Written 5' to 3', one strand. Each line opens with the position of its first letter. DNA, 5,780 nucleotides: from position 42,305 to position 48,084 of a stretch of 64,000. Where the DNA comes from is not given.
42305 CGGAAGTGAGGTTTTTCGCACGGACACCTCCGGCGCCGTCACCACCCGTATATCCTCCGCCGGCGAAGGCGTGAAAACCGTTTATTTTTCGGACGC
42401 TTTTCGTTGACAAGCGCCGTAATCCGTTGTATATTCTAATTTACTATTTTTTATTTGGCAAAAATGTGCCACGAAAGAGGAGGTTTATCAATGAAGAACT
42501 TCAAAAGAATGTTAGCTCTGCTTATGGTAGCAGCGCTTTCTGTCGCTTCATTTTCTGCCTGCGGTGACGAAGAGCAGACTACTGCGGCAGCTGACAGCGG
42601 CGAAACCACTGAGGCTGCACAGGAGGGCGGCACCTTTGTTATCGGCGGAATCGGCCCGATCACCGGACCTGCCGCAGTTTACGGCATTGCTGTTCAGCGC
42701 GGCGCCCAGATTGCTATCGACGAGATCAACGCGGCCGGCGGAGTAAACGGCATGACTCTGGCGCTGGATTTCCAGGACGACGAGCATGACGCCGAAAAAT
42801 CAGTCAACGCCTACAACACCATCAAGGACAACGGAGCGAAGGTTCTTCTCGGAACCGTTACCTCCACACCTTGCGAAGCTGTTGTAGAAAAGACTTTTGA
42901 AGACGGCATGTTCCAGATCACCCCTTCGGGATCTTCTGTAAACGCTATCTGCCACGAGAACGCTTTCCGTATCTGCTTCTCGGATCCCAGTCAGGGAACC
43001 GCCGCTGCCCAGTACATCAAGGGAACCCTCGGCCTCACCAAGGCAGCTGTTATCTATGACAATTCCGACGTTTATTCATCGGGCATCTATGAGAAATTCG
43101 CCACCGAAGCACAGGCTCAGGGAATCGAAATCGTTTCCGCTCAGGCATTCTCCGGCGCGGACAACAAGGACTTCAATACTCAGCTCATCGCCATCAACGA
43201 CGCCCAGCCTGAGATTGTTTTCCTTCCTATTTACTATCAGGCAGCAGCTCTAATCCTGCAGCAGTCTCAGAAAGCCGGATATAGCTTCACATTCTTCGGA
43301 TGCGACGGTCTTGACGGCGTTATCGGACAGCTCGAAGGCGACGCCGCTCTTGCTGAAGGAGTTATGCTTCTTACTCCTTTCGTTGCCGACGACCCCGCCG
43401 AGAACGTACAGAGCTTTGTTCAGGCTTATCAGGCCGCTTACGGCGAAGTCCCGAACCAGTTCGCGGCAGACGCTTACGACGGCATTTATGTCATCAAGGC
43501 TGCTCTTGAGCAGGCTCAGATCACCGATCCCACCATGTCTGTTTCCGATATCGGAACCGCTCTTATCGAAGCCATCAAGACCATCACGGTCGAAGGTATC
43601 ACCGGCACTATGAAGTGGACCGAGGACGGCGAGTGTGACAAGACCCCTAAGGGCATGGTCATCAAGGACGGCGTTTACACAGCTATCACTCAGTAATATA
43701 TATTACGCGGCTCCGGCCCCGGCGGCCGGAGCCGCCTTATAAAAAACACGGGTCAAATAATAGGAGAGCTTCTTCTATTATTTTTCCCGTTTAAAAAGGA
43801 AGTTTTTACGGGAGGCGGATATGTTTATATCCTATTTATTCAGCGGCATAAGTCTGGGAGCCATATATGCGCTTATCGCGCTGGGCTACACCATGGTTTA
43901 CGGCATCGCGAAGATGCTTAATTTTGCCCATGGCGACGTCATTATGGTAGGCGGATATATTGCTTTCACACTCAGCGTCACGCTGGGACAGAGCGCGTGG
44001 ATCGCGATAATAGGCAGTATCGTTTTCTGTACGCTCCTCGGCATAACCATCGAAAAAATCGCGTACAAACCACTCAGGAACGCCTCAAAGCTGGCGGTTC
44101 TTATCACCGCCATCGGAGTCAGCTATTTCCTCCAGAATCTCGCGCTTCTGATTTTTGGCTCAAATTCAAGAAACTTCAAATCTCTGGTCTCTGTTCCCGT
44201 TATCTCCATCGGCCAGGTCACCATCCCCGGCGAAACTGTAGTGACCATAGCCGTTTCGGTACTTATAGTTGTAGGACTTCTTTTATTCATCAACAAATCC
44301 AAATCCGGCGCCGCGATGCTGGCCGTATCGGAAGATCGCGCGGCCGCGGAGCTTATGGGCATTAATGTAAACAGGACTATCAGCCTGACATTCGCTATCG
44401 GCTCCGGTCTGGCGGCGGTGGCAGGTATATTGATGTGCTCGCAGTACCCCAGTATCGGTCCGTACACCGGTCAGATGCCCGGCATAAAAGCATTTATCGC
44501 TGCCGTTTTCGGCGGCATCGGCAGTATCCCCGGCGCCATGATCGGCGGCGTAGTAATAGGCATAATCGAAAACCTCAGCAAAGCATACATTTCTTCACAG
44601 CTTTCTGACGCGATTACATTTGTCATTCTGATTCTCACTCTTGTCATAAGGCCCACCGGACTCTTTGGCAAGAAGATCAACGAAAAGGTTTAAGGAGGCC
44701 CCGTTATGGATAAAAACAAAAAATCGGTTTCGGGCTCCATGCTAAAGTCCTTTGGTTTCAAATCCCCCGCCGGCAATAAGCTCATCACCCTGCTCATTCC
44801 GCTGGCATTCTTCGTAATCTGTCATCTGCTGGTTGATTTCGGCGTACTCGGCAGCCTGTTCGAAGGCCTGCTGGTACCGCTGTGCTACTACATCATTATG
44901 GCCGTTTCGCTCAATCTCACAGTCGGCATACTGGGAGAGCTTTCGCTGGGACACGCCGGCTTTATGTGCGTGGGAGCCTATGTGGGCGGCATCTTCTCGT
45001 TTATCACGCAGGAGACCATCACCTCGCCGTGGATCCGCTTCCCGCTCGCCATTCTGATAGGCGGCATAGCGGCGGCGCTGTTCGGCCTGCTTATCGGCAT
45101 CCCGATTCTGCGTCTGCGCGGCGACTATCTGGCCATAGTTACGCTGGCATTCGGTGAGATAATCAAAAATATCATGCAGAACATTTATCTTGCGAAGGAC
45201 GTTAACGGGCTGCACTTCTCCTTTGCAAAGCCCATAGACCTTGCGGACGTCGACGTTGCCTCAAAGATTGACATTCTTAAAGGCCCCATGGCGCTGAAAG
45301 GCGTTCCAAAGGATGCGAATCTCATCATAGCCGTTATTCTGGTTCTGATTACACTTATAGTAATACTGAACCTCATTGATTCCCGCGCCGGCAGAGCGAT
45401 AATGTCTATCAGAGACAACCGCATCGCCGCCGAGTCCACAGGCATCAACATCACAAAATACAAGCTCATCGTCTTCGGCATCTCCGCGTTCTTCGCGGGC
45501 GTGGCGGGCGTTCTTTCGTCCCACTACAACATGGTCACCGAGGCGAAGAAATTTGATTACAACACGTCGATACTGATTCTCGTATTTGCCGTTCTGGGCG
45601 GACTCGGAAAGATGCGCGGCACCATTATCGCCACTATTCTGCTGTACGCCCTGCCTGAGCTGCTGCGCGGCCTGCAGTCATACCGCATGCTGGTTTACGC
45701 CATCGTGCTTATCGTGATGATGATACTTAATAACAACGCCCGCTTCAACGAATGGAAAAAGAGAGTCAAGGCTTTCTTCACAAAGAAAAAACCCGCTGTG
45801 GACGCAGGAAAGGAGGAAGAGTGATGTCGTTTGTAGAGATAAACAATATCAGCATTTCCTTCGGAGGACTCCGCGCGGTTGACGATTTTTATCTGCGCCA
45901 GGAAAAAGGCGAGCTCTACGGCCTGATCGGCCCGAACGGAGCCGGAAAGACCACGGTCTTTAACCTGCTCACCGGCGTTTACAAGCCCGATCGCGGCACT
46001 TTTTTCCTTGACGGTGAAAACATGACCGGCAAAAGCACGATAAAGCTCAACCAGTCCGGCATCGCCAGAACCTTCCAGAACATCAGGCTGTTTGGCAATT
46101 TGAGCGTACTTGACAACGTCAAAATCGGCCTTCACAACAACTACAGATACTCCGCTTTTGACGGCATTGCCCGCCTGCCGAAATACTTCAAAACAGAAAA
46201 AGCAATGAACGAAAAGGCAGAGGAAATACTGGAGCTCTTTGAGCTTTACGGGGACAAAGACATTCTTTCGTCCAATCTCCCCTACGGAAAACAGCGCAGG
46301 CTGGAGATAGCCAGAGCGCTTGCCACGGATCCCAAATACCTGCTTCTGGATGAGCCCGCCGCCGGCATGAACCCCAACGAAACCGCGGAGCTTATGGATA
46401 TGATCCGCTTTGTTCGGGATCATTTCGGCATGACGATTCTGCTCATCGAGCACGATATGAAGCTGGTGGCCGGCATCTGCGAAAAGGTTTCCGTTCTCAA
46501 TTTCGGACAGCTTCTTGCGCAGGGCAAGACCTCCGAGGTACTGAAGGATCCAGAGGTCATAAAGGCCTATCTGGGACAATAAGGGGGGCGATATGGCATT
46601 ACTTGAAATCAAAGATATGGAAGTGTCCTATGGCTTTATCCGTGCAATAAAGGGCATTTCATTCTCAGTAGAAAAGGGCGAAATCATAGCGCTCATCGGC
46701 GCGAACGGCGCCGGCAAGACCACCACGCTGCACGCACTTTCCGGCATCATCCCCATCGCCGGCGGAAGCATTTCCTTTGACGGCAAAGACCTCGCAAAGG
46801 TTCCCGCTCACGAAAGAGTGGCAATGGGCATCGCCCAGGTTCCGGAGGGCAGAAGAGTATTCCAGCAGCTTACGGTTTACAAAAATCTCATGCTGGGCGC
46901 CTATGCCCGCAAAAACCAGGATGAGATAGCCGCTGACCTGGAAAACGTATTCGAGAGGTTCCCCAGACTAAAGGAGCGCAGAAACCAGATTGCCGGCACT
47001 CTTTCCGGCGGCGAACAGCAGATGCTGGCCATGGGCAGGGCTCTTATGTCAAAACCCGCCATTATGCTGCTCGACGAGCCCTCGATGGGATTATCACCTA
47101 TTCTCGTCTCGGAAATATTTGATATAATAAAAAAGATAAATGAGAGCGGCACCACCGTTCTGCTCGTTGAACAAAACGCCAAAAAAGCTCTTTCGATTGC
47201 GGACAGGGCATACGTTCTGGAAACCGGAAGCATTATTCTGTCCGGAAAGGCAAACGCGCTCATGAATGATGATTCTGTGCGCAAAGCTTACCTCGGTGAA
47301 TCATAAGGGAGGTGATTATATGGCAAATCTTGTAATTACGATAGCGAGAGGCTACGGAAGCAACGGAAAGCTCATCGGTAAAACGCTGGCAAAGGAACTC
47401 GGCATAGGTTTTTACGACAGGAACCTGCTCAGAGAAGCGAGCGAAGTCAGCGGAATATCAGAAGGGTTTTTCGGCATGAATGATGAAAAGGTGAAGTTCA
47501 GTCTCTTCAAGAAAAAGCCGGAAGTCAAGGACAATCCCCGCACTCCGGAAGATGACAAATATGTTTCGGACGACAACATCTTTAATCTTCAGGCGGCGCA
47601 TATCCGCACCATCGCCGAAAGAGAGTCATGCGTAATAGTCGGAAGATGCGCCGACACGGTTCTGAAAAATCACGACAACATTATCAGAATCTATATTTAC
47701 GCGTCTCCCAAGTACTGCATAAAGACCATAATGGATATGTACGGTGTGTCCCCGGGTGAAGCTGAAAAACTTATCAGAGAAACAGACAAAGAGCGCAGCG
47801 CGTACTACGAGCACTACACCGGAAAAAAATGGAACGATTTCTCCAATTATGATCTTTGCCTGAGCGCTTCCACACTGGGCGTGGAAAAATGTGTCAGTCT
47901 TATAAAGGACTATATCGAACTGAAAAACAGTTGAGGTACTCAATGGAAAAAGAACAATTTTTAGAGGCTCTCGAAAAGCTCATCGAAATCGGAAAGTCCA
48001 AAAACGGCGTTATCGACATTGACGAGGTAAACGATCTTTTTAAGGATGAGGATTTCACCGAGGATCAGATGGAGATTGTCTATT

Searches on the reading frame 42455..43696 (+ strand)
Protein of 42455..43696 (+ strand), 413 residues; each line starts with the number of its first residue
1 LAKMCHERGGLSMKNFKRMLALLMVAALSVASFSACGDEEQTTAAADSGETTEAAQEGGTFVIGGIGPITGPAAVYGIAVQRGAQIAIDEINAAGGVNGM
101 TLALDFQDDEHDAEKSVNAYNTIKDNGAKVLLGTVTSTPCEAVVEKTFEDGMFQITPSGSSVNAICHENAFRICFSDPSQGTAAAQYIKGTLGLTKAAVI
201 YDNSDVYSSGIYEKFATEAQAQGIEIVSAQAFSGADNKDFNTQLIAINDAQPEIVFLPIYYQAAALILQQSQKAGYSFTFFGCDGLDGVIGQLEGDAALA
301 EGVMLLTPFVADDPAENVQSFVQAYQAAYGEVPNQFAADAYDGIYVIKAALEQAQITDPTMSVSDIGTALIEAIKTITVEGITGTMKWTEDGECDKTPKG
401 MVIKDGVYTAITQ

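Call 41: search_protein_families(library=pfam, proteins=[window:42455-43696:+], max_evalue=0.00001)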
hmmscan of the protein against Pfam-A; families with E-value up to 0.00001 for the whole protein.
window:42455-43696:+ (413 aa): 3 families
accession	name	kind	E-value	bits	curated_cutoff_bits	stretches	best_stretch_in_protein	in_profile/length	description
PF13458.12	Peripla_BP_6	-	5.8e-55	187.8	31.7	1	62-391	3-326/343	Periplasmic binding protein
PF01094.35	ANF_receptor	-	8e-29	101.2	25.4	1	82-393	4-339/353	Receptor family ligand binding region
PF13433.12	Peripla_BP_5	-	5.4e-12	45.9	27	1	68-360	8-300/363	Periplasmic binding protein domain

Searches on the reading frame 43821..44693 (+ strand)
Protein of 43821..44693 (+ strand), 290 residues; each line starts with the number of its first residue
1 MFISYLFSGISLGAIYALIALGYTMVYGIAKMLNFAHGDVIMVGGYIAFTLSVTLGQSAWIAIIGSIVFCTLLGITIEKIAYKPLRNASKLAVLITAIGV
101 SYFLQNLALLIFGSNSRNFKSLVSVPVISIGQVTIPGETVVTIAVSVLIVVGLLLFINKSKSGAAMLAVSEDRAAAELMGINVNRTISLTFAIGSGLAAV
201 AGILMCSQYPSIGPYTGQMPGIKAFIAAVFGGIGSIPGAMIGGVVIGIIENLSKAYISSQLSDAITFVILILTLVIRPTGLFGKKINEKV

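Call 41: search_protein_families(library=pfam, proteins=[window:43821-44693:+], max_evalue=0.00001)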
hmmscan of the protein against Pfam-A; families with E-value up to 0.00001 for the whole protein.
window:43821-44693:+ (290 aa): 1 family
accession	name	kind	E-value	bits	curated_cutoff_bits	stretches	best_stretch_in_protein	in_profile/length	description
PF02653.21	BPD_transp_2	-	1e-42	146.6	26.8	1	6-274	2-269/269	Branched-chain amino acid transport system / permease component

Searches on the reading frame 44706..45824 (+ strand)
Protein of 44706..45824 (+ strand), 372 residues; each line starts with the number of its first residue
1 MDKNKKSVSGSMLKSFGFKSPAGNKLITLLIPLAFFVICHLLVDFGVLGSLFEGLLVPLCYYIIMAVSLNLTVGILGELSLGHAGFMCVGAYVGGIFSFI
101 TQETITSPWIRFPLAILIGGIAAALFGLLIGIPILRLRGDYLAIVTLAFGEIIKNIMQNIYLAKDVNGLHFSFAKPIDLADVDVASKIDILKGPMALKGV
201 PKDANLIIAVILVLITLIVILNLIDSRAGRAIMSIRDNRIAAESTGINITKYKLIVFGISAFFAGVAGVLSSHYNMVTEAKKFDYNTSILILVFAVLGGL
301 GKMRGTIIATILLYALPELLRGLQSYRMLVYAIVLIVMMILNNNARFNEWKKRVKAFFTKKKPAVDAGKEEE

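Call 41: search_protein_families(library=pfam, proteins=[window:44706-45824:+], max_evalue=0.00001)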
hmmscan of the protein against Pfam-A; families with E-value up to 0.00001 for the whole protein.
window:44706-45824:+ (372 aa): 1 family
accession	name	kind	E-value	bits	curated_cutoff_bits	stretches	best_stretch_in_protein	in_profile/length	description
PF02653.21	BPD_transp_2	-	1.8e-43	149.1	26.8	1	54-339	4-269/269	Branched-chain amino acid transport system / permease component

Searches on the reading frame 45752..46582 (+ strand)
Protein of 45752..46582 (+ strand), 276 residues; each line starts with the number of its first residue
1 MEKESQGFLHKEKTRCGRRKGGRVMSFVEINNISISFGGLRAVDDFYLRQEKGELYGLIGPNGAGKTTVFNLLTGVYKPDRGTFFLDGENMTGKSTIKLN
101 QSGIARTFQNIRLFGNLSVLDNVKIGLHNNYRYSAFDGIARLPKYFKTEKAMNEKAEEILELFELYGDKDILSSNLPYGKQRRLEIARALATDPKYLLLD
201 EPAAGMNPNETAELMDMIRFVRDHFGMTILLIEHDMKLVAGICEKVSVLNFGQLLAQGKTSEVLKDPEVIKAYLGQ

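Call 41: search_protein_families(library=pfam, proteins=[window:45752-46582:+], max_evalue=0.00001)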
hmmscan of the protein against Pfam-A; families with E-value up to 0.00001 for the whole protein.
window:45752-46582:+ (276 aa): 3 families
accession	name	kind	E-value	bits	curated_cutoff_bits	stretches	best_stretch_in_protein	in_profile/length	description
PF00005.33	ABC_tran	-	6.5e-30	105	25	1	46-203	4-136/137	ABC transporter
PF13304.12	AAA_21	-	6e-09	36.8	27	0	55-134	1-75/304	AAA domain, putative AbiEii toxin, Type IV TA system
PF12399.14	BCA_ABC_TP_C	-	5.3e-07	29.5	25.5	1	253-275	1-23/27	Branched-chain amino acid ATP-binding cassette transporter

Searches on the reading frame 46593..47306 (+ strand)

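Call 41: search_protein_families(library=pfam, proteins=[window:46593-47306:+], max_evalue=0.00001)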
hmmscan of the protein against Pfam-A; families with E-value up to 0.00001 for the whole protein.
window:46593-47306:+ (237 aa): 2 families
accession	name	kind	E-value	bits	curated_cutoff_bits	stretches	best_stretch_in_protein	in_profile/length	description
PF00005.33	ABC_tran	-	6.4e-31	108.2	25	1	20-164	2-136/137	ABC transporter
PF13304.12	AAA_21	-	1.2e-10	42.5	27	0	127-191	228-295/304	AAA domain, putative AbiEii toxin, Type IV TA system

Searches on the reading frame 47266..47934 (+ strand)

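Call 41: search_protein_families(library=pfam, proteins=[window:47266-47934:+], max_evalue=0.00001)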
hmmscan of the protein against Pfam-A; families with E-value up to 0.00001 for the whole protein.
window:47266-47934:+ (222 aa): 1 family
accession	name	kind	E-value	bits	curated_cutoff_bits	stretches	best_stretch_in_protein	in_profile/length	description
PF13189.12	Cytidylate_kin2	-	2.5e-52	178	28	1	23-202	1-175/176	Cytidylate kinase-like family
